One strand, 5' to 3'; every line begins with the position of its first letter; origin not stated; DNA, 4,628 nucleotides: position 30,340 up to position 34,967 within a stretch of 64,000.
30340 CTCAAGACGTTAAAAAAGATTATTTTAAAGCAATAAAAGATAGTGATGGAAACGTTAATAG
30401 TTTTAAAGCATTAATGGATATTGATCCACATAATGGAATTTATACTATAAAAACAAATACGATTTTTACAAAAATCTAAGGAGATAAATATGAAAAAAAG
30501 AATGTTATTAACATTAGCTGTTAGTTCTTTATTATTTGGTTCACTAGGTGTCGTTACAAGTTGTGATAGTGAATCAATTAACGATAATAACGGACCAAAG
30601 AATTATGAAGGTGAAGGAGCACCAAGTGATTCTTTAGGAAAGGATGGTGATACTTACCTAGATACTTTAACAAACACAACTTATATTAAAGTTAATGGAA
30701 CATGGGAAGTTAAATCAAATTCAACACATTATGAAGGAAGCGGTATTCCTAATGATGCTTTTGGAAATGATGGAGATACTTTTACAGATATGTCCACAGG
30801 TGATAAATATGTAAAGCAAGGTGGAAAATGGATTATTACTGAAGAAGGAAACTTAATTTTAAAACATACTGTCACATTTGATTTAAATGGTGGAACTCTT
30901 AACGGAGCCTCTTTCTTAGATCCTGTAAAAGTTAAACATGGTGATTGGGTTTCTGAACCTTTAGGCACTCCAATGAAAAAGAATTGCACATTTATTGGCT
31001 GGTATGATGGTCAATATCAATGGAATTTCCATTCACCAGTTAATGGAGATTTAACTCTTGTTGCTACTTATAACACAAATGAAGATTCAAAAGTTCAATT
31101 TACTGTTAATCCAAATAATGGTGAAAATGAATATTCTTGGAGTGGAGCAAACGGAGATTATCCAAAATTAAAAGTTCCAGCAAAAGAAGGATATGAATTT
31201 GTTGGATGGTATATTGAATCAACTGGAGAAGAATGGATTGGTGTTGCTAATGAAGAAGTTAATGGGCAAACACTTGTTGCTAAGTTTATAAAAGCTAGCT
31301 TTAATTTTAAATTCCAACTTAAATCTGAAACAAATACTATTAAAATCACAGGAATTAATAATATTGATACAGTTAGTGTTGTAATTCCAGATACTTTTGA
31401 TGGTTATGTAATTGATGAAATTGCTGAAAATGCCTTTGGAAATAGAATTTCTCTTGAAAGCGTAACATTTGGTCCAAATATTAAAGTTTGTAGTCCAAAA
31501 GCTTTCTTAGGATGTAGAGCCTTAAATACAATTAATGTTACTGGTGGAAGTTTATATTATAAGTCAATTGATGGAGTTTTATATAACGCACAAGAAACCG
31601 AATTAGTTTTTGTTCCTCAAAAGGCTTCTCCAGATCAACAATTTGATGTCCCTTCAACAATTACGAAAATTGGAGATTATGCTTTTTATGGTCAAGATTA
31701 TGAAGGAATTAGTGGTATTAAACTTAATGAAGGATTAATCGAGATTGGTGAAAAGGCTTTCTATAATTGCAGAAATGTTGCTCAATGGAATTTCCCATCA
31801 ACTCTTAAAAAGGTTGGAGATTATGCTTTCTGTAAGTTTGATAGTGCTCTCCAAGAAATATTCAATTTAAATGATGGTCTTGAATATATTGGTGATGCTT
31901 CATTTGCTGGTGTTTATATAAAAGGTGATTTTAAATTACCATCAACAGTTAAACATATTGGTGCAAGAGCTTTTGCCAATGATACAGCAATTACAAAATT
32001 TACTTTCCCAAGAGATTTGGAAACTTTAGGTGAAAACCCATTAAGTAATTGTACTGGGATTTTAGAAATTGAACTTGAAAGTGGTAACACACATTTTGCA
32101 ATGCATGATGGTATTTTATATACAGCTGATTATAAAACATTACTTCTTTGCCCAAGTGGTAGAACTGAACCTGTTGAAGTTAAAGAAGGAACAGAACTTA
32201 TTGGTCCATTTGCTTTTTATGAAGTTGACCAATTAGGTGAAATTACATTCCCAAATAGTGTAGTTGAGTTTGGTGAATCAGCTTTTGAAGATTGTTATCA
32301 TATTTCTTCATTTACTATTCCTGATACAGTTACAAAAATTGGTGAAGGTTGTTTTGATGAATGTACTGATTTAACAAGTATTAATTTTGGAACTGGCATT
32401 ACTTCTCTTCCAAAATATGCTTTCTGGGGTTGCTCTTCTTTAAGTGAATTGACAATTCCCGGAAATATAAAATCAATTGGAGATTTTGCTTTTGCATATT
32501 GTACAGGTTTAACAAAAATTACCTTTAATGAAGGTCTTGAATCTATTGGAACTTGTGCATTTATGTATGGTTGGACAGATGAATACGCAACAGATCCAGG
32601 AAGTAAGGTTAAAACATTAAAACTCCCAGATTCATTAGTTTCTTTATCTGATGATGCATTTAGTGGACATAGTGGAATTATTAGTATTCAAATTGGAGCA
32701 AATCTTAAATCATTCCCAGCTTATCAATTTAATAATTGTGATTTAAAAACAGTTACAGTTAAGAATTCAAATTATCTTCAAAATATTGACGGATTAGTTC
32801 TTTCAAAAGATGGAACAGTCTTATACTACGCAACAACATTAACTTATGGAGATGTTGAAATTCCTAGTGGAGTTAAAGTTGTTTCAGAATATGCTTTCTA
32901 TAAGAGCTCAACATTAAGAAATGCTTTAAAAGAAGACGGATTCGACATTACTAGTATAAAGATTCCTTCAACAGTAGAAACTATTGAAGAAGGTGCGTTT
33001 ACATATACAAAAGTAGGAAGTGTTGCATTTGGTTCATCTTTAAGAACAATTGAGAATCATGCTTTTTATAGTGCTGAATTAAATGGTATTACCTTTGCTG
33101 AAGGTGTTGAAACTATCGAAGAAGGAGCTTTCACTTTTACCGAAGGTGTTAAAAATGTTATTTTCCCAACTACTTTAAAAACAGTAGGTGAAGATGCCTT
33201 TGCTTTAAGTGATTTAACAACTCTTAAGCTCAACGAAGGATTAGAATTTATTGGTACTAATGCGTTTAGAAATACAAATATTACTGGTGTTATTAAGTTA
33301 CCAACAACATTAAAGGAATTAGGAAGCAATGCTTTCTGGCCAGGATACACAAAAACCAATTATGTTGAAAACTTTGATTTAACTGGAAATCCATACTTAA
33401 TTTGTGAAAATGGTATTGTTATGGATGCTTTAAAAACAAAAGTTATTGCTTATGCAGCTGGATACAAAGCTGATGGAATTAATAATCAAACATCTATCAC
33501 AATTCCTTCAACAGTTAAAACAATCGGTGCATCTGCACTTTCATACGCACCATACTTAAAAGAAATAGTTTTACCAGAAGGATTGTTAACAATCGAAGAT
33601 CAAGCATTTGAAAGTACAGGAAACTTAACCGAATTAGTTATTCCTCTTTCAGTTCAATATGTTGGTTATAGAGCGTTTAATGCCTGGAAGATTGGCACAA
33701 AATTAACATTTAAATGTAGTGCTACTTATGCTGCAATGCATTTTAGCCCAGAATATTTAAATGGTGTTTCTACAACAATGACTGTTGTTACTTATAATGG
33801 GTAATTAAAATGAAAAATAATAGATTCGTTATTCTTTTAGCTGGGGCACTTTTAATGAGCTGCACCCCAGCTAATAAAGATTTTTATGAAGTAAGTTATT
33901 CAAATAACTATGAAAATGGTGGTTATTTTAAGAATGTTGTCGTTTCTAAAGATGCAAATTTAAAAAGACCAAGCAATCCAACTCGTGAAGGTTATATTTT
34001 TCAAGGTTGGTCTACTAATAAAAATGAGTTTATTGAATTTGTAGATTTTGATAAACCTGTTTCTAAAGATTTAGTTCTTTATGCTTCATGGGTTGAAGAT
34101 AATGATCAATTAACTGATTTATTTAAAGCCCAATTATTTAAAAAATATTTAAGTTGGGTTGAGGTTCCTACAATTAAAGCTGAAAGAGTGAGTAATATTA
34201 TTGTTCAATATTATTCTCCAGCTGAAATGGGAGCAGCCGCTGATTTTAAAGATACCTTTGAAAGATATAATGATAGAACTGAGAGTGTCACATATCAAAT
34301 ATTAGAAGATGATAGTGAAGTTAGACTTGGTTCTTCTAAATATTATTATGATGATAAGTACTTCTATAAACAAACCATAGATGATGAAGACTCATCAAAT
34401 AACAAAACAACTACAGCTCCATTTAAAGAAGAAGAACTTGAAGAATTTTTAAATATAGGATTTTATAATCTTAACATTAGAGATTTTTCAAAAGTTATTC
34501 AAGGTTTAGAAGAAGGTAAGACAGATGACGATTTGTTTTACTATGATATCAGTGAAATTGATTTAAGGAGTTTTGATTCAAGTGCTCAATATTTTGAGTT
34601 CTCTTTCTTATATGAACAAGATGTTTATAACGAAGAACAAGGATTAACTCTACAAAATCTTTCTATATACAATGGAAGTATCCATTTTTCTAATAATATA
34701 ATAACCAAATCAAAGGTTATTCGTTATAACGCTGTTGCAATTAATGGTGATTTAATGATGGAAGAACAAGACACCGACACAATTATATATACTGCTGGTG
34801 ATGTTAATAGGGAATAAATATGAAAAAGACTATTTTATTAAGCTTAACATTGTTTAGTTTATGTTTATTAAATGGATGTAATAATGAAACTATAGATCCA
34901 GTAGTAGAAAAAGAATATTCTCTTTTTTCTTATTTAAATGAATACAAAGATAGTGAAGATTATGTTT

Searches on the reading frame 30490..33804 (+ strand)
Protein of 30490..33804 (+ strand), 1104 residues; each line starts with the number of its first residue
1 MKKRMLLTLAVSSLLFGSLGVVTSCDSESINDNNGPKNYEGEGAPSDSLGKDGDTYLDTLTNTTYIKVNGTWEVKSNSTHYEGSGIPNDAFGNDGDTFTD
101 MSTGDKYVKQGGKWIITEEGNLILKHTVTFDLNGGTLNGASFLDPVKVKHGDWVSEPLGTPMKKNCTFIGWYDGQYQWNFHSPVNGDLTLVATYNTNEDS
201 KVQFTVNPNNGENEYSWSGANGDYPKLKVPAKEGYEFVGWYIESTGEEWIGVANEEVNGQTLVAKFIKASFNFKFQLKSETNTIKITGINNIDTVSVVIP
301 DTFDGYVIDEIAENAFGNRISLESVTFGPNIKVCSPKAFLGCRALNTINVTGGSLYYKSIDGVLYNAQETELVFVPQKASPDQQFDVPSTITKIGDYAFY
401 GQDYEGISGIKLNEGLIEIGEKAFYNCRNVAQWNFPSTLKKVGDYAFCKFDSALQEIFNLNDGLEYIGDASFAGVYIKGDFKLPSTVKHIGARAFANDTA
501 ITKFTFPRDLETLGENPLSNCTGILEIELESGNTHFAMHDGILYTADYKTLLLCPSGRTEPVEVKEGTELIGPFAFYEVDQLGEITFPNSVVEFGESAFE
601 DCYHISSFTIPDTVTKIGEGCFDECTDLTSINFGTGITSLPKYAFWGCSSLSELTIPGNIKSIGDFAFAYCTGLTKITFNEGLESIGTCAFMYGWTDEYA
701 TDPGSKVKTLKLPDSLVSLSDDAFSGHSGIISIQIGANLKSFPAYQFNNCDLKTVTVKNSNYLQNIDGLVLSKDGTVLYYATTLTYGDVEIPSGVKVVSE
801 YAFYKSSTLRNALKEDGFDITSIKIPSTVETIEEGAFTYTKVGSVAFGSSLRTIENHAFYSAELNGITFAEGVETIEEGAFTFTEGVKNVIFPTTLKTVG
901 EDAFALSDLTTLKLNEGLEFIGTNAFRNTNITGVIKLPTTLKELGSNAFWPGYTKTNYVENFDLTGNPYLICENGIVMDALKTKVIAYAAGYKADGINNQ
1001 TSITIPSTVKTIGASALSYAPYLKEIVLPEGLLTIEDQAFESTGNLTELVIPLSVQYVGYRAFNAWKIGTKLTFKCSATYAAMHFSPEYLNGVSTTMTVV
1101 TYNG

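Call 57: search_protein_families(library=pfam, proteins=[window:30490-33804:+], max_evalue=0.0001)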
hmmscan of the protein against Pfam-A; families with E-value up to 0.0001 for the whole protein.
window:30490-33804:+ (1104 aa): 3 families
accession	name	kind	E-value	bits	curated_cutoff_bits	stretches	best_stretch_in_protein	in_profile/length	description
PF13306.12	LRR_5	-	2.7e-120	396.2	27.7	6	571-693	3-122/127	BspA type Leucine rich repeat region (6 copies)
PF09479.16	Flg_new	-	6.1e-18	65.1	27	1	126-192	1-64/65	Listeria-Bacteroides repeat domain (List_Bact_rpt)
PF13855.12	LRR_8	-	1.1e-10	41.5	27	0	615-659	14-59/61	Leucine rich repeat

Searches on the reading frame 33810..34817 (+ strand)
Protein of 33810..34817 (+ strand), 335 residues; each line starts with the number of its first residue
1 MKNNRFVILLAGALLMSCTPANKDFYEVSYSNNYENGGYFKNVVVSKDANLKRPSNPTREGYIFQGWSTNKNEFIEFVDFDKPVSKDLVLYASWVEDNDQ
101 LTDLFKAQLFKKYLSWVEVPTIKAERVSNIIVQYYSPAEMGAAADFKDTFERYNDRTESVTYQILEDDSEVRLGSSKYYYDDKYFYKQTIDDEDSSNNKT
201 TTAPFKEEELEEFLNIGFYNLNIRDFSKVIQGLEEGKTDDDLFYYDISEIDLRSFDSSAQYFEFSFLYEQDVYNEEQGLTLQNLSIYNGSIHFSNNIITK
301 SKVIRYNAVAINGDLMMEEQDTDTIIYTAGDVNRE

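Call 57: search_protein_families(library=pfam, proteins=[window:33810-34817:+], max_evalue=0.0001)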
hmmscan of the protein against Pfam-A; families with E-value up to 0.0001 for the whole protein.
window:33810-34817:+ (335 aa): 1 family
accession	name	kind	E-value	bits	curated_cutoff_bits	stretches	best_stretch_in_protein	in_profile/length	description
PF09479.16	Flg_new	-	5.9e-12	46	27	1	26-92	1-64/65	Listeria-Bacteroides repeat domain (List_Bact_rpt)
